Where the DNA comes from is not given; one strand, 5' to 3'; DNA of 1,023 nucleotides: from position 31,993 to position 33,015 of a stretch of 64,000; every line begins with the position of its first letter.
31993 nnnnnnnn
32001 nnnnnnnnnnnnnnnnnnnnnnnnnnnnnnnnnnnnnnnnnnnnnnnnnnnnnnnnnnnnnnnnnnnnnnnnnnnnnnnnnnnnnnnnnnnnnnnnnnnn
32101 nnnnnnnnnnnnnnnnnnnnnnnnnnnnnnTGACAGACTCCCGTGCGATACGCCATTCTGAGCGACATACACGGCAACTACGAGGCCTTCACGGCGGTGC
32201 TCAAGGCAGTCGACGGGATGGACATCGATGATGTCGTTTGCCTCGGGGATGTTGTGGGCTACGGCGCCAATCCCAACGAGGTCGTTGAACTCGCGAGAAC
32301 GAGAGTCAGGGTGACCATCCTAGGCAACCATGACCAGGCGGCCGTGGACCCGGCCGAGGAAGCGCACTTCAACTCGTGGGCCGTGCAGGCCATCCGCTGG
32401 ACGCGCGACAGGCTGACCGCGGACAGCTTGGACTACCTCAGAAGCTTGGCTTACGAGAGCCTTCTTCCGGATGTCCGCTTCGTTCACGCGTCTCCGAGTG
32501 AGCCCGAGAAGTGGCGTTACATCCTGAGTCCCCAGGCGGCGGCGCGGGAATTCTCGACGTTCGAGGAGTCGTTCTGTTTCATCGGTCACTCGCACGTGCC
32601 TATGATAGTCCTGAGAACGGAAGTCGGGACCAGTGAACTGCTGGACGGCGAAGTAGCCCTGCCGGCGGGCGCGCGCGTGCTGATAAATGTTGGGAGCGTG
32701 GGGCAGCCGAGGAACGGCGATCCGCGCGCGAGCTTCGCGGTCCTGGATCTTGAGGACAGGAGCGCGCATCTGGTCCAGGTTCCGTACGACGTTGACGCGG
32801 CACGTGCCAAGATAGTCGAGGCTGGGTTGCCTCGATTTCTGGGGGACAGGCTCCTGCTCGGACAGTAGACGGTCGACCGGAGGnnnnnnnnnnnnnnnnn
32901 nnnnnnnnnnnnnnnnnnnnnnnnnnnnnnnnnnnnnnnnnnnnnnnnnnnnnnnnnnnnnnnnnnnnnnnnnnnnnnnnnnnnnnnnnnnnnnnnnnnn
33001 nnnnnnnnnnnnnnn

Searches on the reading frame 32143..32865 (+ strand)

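Call 9: search_protein_families(library=pfam, max_evalue=0.00001, proteins=[window:32143-32865:+])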
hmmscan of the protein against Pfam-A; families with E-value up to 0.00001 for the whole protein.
window:32143-32865:+ (241 aa): 2 families
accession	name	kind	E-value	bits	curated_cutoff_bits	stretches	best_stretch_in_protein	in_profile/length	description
PF12850.12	Metallophos_2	-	3.4e-18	66.6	27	1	1-205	1-153/154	Calcineurin-like phosphoesterase superfamily domain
PF00149.33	Metallophos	-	1e-13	52.6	21.5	1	1-152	1-190/191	Calcineurin-like phosphoesterase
